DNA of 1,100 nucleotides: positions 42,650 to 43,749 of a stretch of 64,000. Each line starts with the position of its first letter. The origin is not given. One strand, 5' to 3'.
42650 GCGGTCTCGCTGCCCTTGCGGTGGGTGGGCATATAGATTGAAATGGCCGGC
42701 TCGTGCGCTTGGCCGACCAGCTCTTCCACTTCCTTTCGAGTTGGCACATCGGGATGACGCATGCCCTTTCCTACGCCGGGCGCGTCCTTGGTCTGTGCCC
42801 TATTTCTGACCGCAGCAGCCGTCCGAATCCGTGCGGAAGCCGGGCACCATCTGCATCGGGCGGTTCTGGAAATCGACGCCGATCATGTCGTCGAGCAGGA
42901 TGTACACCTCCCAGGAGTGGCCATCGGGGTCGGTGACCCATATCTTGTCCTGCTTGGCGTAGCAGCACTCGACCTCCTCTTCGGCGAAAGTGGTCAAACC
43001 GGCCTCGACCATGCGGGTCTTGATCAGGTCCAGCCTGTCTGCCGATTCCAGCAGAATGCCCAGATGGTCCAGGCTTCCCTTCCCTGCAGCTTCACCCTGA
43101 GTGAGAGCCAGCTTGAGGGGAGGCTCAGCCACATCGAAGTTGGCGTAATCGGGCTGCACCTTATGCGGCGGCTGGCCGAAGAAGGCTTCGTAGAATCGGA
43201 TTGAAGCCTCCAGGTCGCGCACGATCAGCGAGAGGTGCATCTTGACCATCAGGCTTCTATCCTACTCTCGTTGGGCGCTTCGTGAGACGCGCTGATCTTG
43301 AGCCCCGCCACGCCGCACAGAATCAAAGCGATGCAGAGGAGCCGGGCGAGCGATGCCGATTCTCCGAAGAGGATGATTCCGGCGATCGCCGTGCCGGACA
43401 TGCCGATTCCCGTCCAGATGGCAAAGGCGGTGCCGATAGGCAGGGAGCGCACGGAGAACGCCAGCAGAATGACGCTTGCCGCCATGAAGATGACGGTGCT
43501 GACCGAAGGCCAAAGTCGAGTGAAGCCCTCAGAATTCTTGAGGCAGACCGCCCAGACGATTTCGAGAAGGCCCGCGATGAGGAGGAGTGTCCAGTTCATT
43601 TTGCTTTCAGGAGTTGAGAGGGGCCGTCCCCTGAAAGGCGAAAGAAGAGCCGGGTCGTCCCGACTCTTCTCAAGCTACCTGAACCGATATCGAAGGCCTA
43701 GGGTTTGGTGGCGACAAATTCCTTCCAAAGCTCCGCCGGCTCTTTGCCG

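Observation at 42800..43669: Guanidine-II riboswitch controlling a gdx and ArsI/CadI-like VOC two-gene operon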

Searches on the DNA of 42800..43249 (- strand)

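Call 15: search_rna_families(sources=[L081, L082, L085, L001, L002, L003, L004, L005, L006, L007, L024], threshold=gathering, show_alignments=3)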
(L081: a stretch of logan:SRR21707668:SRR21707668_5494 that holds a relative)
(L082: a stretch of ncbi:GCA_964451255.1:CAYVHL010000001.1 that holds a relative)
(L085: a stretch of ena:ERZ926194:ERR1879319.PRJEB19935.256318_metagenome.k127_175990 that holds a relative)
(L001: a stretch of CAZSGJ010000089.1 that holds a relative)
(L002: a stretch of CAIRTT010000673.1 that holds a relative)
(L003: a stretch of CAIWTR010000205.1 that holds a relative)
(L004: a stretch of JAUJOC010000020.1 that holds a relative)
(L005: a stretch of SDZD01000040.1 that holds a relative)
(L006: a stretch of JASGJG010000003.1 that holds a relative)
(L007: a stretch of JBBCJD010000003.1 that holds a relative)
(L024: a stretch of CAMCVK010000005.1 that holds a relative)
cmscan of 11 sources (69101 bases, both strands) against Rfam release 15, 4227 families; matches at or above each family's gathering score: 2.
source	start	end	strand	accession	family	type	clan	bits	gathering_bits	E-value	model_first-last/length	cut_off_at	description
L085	3855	3928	-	RF00005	tRNA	Gene; tRNA;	CL00001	61.3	29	8.5e-11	1-71/71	no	tRNA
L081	3579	3627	+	RF01068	Guanidine-II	Cis-reg; riboswitch;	-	43.6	32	2.5e-05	1-48/48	no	Guanidine-II riboswitch aptamer (mini-ykkC)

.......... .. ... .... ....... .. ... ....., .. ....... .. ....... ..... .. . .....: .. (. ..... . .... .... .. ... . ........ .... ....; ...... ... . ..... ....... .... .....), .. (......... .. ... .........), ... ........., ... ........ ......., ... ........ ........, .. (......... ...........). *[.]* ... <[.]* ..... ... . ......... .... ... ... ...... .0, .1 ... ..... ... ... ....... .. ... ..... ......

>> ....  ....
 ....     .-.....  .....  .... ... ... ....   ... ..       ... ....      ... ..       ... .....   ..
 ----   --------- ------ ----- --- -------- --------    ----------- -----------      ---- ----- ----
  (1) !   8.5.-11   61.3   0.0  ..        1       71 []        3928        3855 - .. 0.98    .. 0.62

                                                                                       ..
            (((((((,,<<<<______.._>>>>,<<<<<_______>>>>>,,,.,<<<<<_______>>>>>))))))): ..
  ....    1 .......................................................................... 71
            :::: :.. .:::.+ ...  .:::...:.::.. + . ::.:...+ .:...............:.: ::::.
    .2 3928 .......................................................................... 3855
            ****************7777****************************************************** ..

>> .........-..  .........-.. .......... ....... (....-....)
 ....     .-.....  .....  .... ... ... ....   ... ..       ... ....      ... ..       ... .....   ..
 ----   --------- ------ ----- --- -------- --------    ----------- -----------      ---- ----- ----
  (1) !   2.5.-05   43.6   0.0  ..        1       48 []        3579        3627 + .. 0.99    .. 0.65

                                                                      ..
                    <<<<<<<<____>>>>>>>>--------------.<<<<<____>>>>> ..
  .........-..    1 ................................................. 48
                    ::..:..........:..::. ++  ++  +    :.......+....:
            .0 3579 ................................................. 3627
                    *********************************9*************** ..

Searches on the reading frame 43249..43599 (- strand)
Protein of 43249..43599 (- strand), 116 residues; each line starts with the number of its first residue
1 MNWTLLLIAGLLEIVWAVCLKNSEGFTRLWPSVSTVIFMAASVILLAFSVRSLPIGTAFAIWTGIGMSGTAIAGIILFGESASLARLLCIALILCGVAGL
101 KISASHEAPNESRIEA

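Call 4: search_protein_families(library=pfam, proteins=[window:43249-43599:-])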
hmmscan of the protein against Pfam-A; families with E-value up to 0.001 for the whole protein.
window:43249-43599:- (116 aa): 1 family
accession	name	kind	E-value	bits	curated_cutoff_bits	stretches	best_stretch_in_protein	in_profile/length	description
PF00893.25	Multi_Drug_Res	-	2.4e-29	102.2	23.7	1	1-93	1-93/93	Small Multidrug Resistance protein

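Call 5: search_protein_families(library=ncbifam, proteins=[window:43249-43599:-])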
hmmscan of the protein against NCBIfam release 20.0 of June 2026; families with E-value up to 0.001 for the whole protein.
window:43249-43599:- (116 aa): 21 families
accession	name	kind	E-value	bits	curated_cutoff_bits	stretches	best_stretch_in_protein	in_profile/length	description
NF008512.1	PRK11431.1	equivalog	5.1e-40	136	126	1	1-103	1-103/104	quaternary ammonium compound efflux SMR transporter SugE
NF000280.1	SMR_efflux_smr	exception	8.2e-22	77.8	200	1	1-103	1-104/105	multidrug efflux SMR transporter Smr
NF051482.1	EbrB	exception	4.5e-19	69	160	1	6-100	7-101/105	SMR family multidrug efflux transporter EbrB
NF000384.1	QacCGHJ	equivalog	1.5e-18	67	160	1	1-103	1-103/107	QacCGHJ group quaternary ammonium compound efflux SMR transporter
NF033137.0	SMR_qac_int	equivalog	5.7e-18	65.5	188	1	2-102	2-102/109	Qac family quaternary ammonium compound efflux SMR transporter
NF033469.1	SMR_qac_bcrB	exception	9.2e-18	64.8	205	1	2-103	2-104/105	quaternary ammonium compound efflux SMR transporter BcrB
NF007087.1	PRK09541.1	subfamily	1e-17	64.6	162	1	5-102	6-103/110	EmrE family multidrug efflux SMR transporter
NF012170.0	qac_SMR_J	exception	2.5e-17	63.1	210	1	1-105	1-105/107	quaternary ammonium compound efflux SMR transporter QacJ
NF000277.1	qac_SMR_G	exception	3e-16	59.7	200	1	1-102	1-102/107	quaternary ammonium compound efflux SMR transporter QacG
NF042984.1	SMR_efflux_EmrE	exception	4.1e-16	59.3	226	1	9-101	10-102/110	multidrug efflux SMR transporter EmrE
NF000278.1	SMR_qac_G2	exception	5.5e-16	58.9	220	1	2-102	3-103/110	quaternary ammonium compound efflux SMR transporter QacG2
NF000023.1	qac_SMR_C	exception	1.8e-15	57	200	1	1-103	1-103/107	quaternary ammonium compound efflux SMR transporter QacC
NF000067.2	SMR_qac_FL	exception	2.5e-15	57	205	1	2-102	3-103/110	quaternary ammonium compound efflux SMR transporter QacL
NF033136.1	SMR_qac_K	exception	2e-14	54.2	205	1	2-102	3-103/110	quaternary ammonium compound efflux SMR transporter QacK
NF000279.1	qac_SMR_H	exception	4.5e-14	52.7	205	1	2-102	2-102/107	quaternary ammonium compound efflux SMR transporter QacH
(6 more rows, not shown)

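Call 48: search_solved_structures(query=window:43249-43599:-, show_alignments=3, max_evalue=0.00001)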
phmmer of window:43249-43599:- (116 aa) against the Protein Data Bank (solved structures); distinct sequences matched with E-value up to 0.00001: 8.
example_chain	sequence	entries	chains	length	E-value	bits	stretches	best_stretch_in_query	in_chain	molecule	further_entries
6wk5_B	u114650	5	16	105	8.1e-27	96.9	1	1-104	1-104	Multidrug resistance protein, SMR family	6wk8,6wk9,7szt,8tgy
8vxu_A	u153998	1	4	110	1.6e-26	96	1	1-105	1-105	Multidrug resistance protein, SMR family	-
2i68_A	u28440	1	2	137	7.9e-16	61.6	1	9-111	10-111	Protein emrE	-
8uwu_A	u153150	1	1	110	2.2e-15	60.1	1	9-101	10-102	SMR family multidrug efflux protein EmrE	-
3b5d_A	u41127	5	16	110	4.1e-15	59.2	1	9-101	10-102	Multidrug transporter emrE | SMR family multidrug efflux protein EmrE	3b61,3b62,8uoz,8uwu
7jk8_A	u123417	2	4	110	6.5e-15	58.6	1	9-101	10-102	Multidrug SMR transporter | Multidrug transporter EmrE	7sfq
8uoz_B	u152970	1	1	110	9e-15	58.1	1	9-101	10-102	SMR family multidrug efflux protein EmrE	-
7mgx_A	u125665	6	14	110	3.9e-12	49.7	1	9-101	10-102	Multidrug transporter EmrE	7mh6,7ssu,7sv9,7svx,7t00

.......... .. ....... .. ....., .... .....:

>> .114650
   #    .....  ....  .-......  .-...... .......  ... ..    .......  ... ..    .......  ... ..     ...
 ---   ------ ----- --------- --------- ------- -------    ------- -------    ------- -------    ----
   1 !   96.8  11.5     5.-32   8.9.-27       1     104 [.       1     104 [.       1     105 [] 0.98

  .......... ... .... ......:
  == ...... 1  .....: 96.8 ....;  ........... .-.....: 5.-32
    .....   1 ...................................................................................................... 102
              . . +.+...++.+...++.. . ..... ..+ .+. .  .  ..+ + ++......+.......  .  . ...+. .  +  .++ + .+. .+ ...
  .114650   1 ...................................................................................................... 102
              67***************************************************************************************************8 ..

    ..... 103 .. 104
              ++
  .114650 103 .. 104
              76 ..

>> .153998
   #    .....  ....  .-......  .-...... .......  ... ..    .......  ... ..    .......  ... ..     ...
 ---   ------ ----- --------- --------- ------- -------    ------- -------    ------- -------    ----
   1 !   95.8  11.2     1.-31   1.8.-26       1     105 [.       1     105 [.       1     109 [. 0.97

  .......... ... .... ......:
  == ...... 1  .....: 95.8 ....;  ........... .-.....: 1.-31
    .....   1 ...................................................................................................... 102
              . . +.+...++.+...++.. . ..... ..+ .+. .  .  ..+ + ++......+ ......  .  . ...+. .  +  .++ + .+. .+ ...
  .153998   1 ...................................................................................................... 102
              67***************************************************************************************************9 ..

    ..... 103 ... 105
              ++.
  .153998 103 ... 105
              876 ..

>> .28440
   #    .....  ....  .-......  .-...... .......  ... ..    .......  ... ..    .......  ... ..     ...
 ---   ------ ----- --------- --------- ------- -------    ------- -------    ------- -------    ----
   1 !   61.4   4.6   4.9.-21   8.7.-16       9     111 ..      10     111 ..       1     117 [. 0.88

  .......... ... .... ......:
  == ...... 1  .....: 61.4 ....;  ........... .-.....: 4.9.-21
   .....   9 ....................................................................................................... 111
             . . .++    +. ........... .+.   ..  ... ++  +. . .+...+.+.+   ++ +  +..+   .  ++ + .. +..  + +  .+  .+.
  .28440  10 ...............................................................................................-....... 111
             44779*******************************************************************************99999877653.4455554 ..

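Call 53: find_homologous_proteins(query=window:43249-43599:-)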
Query window:43249-43599:- (116 aa): 1591 proteins with E <= 0.001 among 1666 candidates; the best 120 are listed.
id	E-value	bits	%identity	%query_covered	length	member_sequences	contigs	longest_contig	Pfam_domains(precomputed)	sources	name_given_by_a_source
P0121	1.4e-63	230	96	100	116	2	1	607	PF00893.26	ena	-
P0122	2.4e-48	181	77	100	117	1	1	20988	PF00893.26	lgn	-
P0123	4.8e-35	138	61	95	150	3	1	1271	PF00893.26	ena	-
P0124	5.4e-35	138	69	91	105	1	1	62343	PF00893.26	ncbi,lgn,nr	ncbi:MAG: quaternary ammonium compound efflux SMR transporter SugE [Verrucomicrobia bacterium]|nr:qu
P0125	7.2e-35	137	69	87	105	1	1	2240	PF00893.26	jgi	jgi:quaternary ammonium compound-resistance protein SugE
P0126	7.9e-35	137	68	89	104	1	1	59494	PF00893.26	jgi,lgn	-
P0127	1.6e-34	136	63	95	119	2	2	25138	PF00893.26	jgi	jgi:quaternary ammonium compound-resistance protein SugE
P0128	1.6e-34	136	71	88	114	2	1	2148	PF00893.26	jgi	jgi:quaternary ammonium compound-resistance protein SugE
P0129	1.7e-34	136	65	91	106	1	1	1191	PF00893.26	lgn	-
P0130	2.9e-34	135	67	88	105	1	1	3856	PF00893.26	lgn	-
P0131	3.2e-34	135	66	91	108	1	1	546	PF00893.26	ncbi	-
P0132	3.3e-34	135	68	91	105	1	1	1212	PF00893.26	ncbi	-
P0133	3.3e-34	135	69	91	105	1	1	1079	PF00893.26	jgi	jgi:quaternary ammonium compound-resistance protein SugE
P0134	3.4e-34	135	69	88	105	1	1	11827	PF00893.26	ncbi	-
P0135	3.5e-34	135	65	91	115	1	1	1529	PF00893.26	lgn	-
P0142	9.7e-34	134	70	87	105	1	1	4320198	PF00893.26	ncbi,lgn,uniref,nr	ncbi:quaternary ammonium compound efflux SMR transporter SugE [Horticoccus luteus]|uniref:Guanidiniu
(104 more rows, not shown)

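Call 55: find_encoding_contigs(protein=P0121, flank=1000, max_places=3)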
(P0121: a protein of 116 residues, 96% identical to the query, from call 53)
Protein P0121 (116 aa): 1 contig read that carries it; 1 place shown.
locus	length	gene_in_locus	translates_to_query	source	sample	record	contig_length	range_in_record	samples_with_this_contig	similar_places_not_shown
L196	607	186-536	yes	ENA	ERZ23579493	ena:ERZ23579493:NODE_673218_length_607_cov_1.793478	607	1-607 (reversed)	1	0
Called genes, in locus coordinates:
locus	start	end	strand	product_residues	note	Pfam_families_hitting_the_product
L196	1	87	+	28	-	?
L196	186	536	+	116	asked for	PF00893:Multi_Drug_Res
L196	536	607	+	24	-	?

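Call 75: find_encoding_contigs(protein=P0124, flank=2500, max_places=2)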
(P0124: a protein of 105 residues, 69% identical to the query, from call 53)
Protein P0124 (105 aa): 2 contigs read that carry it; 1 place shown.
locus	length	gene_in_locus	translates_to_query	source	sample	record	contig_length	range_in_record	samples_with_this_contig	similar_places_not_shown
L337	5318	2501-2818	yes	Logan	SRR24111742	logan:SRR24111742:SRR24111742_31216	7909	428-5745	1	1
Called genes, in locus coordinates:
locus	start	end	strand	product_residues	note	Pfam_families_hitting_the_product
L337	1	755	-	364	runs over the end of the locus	PF00155:Aminotran_1_2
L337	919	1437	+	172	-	-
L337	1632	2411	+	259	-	PF13489:Methyltransf_23, PF13847:Methyltransf_31, PF08241:Methyltransf_11, PF08242:Methyltransf_12, PF13649:Methyltransf_25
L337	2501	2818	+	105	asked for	PF00893:Multi_Drug_Res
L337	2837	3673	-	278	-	PF05721:PhyH (faint)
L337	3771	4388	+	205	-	PF13759:2OG-FeII_Oxy_5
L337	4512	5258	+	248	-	PF00756:Esterase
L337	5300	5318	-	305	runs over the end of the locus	PF03372:Exo_endo_phos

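Call 76: find_encoding_contigs(protein=P0142, flank=2500, max_places=2)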
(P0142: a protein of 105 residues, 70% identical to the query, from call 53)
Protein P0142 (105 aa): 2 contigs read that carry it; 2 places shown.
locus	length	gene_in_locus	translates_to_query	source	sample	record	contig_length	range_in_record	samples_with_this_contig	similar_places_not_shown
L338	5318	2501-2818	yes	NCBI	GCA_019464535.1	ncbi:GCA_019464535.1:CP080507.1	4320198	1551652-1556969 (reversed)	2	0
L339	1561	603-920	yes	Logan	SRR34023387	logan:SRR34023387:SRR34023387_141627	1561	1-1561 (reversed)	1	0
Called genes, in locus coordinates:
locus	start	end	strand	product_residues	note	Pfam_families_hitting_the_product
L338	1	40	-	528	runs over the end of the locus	PF00682:HMGL-like, PF22617:HCS_D2, PF08502:LeuA_dimer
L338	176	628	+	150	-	PF00582:Usp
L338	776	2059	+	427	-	PF05195:AMP_N, PF00557:Peptidase_M24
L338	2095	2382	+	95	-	-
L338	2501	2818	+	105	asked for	PF00893:Multi_Drug_Res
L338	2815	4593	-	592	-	PF14716:HHH_8, PF14520:HHH_5, PF14791:DNA_pol_B_thumb, PF02811:PHP (weak)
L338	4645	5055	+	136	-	PF13279:4HBT_2, PF03061:4HBT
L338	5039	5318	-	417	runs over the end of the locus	PF00501:AMP-binding, PF13193:AMP-binding_C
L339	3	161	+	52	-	?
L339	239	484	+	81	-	-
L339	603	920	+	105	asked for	PF00893:Multi_Drug_Res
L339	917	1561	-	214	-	?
